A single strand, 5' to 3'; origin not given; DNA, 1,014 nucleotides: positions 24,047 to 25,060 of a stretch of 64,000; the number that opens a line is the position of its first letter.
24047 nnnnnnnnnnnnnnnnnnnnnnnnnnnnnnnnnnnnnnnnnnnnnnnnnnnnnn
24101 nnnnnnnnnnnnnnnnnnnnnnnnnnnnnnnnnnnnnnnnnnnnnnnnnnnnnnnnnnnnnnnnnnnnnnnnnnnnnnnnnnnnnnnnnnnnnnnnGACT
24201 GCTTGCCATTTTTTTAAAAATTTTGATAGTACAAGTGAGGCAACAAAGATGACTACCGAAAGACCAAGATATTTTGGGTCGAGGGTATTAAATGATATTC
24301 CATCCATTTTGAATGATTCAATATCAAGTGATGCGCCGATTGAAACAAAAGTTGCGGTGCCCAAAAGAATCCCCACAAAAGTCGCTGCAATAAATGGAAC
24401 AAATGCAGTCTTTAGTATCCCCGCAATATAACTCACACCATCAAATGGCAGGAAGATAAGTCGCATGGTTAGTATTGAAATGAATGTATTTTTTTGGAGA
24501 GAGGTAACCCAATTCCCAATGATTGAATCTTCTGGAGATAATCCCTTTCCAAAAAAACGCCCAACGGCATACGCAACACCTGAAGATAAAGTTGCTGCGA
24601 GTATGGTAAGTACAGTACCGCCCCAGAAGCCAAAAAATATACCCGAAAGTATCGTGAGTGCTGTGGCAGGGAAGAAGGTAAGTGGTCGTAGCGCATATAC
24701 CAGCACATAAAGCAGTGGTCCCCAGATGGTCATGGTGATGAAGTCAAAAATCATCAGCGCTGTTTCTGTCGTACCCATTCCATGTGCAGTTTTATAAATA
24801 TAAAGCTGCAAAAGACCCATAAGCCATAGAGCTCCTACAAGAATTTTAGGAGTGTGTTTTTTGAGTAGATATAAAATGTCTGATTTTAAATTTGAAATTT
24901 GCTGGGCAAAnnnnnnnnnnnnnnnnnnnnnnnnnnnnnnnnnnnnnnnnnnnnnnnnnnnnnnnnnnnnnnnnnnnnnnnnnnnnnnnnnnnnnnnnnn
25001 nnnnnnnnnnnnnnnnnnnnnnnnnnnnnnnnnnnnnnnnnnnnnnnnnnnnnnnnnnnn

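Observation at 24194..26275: FAD-dependent disulfide oxidoreductase fused to a DedA/TVP38 membrane domain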

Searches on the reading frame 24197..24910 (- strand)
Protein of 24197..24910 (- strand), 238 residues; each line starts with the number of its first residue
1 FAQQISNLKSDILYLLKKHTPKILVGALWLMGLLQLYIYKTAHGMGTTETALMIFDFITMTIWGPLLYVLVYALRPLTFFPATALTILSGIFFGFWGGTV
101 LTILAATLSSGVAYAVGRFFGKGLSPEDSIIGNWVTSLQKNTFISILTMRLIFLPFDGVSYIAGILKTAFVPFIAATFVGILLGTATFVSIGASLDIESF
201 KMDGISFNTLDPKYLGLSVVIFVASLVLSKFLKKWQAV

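Call 19: search_solved_structures(query=window:24197-24910:-, max_evalue=10, show_alignments=2)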
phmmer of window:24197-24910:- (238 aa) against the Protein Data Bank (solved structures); distinct sequences matched with E-value up to 10: 2.
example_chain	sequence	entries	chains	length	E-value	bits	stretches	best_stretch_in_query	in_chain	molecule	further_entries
3mfn_A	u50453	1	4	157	1.6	11.6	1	94-169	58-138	Uncharacterized protein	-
6x89_A1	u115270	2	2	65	2.6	11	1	23-45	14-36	NADH dehydrogenase [ubiquinone] 1 alpha subcomplex subunit 1 | NDUA1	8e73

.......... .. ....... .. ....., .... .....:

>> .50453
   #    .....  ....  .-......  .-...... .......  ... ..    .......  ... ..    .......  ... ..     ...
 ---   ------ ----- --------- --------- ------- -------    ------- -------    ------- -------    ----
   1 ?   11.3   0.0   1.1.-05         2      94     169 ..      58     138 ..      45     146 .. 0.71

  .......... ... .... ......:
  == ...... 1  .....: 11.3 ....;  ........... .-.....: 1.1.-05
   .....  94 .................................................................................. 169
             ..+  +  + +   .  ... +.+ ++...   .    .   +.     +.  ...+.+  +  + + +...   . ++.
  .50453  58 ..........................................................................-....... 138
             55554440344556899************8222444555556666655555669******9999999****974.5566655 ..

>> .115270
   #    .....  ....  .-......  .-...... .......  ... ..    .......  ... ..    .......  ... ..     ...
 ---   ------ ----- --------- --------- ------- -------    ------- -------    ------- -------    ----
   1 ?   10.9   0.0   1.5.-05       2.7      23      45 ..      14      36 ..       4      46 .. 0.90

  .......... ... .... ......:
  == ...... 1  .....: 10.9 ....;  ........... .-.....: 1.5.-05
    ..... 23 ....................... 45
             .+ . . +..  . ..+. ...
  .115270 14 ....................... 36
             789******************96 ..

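Call 23: search_protein_representatives(protein=window:24197-24910:-)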
Query: 238 residues. Proteins with E-value up to 0.001 (for the whole library): 2786; up to 1e-10: 569; up to 1e-30: 59. The best 150 are listed.
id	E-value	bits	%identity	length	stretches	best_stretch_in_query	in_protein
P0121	4.8e-79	281.7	67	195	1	45-237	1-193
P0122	1.1e-65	238.0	46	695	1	2-237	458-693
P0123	2.5e-65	236.8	54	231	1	18-235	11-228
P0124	5.0e-61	222.8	50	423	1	2-233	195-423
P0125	3.3e-59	216.8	51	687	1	3-234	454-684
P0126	1.5e-57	211.4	42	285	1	3-234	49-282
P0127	7.3e-55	202.6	45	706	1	3-236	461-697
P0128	2.5e-52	194.3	43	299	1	15-234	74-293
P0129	1.1e-49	185.7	43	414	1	2-233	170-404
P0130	1.1e-48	182.4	41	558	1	1-236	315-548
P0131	2.4e-47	178.0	43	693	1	11-235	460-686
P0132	5.7e-47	176.7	44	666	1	3-236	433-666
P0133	7.2e-45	169.9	42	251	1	19-233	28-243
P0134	4.3e-44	167.3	39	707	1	3-235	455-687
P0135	8.2e-44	166.4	37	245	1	24-234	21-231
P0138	1.0e-42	162.8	40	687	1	9-234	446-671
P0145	2.5e-38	148.5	40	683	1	4-236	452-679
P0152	5.5e-35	137.6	41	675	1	5-234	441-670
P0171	1.3e-31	126.5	37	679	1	12-234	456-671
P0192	2.7e-29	118.9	35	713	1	22-235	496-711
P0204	3.4e-28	115.3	37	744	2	111-237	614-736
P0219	7.9e-27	110.9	35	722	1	6-236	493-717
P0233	1.4e-25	106.8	33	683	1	6-236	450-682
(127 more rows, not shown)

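Call 45: search_protein_families(library=ncbifam, proteins=[window:24197-24910:-], max_evalue=0.00001)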
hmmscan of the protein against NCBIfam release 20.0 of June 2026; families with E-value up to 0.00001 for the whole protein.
window:24197-24910:- (238 aa): 0 families

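Call 58: list_cluster_members(proteins=[P0127, P0134, P0138, P0145, P0152, P0171, P0192, P0204, P0219, P0233])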
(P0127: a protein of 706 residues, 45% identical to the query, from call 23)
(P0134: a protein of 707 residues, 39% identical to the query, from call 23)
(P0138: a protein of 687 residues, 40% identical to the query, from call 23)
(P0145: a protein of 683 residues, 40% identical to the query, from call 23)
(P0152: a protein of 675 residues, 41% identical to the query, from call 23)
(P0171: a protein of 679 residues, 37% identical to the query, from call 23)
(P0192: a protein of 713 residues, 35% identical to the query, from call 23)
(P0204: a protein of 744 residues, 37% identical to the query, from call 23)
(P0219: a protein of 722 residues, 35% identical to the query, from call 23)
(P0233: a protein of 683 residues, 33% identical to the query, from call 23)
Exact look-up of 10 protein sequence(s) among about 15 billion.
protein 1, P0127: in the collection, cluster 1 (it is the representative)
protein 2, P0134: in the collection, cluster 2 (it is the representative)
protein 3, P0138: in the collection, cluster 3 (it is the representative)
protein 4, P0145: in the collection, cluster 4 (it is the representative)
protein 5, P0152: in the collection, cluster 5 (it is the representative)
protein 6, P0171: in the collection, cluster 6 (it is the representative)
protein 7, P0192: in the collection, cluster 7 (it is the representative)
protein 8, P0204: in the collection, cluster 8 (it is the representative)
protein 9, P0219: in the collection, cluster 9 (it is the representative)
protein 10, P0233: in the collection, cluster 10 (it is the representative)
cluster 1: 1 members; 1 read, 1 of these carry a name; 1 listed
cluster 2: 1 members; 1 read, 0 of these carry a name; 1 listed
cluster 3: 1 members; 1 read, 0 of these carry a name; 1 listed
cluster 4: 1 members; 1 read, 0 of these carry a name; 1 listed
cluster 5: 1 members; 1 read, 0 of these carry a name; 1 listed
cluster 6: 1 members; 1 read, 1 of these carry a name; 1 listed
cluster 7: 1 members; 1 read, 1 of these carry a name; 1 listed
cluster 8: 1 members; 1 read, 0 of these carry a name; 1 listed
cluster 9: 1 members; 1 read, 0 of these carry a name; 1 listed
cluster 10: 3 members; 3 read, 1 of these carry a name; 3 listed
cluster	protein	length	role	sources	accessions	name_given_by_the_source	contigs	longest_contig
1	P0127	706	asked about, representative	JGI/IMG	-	pyruvate/2-oxoglutarate dehydrogenase complex dihydrolipoamide dehydrogenase (E3) ...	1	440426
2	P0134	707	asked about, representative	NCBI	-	-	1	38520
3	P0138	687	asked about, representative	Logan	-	-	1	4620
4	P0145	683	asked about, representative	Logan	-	-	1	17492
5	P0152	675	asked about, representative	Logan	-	-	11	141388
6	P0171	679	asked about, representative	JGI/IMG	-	pyruvate/2-oxoglutarate dehydrogenase complex dihydrolipoamide dehydrogenase (E3) ...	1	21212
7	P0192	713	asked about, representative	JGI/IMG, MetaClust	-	\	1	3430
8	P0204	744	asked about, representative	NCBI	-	-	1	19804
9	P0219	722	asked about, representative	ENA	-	-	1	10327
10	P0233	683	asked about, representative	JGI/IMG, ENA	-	-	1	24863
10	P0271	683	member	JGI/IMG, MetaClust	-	\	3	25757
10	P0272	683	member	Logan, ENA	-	-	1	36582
